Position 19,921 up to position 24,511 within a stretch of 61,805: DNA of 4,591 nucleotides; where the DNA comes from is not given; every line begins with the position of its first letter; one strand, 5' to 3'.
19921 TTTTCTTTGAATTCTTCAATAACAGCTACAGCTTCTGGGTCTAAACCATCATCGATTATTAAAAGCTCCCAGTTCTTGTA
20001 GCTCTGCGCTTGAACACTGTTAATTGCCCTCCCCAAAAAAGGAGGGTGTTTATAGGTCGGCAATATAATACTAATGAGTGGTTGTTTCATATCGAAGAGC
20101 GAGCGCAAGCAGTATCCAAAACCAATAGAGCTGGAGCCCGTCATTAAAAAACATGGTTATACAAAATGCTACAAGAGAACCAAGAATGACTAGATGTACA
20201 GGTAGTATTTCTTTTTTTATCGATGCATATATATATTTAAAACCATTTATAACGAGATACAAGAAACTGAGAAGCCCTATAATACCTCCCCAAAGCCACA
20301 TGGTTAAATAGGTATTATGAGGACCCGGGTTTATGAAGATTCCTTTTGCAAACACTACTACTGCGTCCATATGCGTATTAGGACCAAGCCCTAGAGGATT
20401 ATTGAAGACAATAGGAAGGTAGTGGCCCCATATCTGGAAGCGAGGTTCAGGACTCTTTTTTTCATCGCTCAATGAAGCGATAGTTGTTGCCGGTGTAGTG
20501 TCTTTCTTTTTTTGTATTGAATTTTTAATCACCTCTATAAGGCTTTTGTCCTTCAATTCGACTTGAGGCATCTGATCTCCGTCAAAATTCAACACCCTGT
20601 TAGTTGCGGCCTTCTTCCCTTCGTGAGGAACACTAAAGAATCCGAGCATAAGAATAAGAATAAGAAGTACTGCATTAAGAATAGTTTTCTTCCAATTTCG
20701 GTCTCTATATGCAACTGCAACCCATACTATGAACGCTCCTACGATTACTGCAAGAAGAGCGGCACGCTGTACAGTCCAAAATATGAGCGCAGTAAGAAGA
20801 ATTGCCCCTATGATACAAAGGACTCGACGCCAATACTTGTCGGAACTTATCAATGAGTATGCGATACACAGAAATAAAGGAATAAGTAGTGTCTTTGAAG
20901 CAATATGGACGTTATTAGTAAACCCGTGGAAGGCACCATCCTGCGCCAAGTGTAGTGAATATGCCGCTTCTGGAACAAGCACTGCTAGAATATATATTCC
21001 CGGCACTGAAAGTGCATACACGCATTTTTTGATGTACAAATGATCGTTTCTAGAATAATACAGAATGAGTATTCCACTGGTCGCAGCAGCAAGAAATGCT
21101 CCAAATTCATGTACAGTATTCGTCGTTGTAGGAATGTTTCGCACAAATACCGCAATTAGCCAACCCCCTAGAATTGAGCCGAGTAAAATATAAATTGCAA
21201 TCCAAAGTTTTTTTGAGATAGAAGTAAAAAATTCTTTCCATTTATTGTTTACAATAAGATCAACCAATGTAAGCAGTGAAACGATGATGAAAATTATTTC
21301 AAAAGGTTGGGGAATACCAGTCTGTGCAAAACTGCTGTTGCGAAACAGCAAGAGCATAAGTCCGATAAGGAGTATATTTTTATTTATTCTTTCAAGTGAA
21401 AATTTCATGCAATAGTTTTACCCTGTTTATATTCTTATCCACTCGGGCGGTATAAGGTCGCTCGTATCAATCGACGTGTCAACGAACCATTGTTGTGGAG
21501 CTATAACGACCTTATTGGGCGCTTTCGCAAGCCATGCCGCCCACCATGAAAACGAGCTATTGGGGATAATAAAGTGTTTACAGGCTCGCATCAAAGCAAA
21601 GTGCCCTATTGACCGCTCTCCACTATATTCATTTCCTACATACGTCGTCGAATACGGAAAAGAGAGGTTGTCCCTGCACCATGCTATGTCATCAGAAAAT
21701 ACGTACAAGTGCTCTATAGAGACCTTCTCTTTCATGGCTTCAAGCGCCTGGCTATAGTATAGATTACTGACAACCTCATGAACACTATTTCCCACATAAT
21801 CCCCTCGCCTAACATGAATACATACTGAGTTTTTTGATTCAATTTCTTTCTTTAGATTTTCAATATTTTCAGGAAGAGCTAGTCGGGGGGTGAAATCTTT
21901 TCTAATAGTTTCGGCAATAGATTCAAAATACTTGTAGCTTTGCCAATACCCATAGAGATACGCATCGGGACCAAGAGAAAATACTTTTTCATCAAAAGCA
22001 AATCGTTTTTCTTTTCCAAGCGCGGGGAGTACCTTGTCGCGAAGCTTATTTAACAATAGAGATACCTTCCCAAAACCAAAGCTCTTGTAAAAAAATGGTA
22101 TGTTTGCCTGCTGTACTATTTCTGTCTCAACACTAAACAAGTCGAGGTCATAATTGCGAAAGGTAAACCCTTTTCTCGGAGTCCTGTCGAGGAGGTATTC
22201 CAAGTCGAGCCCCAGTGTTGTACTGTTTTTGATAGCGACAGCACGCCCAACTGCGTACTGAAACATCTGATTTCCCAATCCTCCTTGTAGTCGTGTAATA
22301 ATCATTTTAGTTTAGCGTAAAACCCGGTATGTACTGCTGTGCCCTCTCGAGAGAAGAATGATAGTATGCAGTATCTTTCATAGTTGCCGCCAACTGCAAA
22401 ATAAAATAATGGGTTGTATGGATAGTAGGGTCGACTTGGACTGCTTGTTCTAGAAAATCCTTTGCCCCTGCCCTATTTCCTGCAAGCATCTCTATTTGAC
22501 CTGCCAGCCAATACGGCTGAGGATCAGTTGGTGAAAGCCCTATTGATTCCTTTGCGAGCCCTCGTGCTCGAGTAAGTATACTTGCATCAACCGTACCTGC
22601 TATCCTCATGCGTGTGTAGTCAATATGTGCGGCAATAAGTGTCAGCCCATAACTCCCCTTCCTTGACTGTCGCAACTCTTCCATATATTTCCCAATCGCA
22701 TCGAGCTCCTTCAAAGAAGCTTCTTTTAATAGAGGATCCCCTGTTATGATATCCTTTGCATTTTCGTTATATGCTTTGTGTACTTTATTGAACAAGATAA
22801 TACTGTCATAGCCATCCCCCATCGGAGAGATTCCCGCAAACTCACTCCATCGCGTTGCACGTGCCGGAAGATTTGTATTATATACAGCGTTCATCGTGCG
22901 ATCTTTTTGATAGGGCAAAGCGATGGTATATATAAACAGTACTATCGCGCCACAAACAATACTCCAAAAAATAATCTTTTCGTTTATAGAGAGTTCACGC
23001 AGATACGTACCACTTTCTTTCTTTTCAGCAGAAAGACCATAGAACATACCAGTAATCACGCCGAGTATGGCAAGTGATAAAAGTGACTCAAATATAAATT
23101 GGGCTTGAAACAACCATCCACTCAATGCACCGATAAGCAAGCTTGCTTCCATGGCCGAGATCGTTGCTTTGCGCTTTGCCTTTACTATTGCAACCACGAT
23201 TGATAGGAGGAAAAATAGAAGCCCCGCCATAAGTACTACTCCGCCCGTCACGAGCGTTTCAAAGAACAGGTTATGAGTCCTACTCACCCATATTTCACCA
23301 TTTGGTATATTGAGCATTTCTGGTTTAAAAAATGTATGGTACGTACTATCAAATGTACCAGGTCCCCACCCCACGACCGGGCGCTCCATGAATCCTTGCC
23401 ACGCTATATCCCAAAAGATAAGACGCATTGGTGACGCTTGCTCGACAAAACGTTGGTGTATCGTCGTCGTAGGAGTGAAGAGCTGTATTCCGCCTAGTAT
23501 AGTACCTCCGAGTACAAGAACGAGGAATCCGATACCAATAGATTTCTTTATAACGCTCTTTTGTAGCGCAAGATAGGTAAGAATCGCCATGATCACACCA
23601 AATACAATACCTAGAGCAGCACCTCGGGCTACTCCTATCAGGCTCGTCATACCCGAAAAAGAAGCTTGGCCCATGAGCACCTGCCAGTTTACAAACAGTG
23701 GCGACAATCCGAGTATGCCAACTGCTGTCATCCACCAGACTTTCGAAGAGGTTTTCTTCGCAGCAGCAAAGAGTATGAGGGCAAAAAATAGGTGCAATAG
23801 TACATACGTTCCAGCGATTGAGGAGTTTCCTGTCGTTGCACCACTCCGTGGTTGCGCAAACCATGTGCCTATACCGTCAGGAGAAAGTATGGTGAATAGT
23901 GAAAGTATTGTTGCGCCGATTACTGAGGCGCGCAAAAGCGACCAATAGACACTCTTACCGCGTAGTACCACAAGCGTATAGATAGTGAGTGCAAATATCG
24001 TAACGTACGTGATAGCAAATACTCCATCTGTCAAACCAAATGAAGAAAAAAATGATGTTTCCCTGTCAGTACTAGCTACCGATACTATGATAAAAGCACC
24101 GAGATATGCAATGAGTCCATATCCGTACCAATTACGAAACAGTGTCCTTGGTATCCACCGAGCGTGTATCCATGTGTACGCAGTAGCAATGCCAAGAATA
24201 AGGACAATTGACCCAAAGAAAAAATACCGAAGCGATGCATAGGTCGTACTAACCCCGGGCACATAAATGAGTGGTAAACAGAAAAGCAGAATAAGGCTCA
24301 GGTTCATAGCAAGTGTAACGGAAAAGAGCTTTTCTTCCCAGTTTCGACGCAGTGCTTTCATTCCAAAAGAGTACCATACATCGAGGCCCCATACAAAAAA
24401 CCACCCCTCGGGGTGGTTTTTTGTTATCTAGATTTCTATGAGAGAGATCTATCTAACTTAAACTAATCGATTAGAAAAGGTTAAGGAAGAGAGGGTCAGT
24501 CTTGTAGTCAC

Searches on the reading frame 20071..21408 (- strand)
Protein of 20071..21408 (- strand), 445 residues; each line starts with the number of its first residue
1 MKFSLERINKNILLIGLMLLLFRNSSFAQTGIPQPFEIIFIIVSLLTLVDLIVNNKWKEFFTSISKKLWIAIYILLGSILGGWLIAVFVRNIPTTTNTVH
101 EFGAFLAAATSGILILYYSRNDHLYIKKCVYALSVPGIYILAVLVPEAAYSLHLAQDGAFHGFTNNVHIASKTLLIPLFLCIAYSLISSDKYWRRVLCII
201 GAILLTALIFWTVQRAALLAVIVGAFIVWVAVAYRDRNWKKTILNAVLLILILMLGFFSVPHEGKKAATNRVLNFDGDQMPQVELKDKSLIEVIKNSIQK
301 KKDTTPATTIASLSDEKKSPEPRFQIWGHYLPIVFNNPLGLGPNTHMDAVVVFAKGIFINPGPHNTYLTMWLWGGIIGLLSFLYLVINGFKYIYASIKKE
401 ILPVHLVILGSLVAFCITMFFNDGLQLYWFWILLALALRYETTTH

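Call 69: search_protein_families(library=pfam, proteins=[window:20071-21408:-], max_evalue=0.00001)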
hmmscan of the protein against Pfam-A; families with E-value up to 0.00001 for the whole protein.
window:20071-21408:- (445 aa): 1 family
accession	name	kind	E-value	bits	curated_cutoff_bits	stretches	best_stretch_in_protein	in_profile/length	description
PF04932.20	Wzy_C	-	7.7e-16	58.7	31.7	1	201-383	2-149/149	O-Antigen ligase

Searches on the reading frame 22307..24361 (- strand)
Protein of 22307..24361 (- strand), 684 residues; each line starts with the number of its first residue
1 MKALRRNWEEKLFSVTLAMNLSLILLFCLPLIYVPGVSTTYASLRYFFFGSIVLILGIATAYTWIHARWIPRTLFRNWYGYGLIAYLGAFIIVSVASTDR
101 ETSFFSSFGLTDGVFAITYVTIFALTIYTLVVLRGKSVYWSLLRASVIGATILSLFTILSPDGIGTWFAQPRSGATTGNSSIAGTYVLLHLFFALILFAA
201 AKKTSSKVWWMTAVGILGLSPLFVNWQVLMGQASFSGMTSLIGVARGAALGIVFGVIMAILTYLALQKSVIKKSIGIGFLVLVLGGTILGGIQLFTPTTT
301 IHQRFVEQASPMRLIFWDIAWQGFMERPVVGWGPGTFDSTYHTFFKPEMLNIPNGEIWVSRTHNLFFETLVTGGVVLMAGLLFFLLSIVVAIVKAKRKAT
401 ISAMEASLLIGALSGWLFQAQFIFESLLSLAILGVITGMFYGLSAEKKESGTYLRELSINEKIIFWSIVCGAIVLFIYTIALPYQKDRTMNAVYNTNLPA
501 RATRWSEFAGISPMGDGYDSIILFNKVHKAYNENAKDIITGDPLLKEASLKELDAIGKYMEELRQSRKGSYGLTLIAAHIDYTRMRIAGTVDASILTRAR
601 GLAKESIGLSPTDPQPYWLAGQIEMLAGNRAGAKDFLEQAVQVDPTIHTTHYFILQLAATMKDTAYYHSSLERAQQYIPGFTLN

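Call 69: search_protein_families(library=pfam, proteins=[window:22307-24361:-], max_evalue=0.00001)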
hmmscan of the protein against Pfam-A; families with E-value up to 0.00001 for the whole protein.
window:22307-24361:- (684 aa): 1 family
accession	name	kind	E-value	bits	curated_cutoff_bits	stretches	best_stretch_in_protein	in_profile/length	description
PF04932.20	Wzy_C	-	1e-11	45.3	31.7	1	242-381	12-148/149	O-Antigen ligase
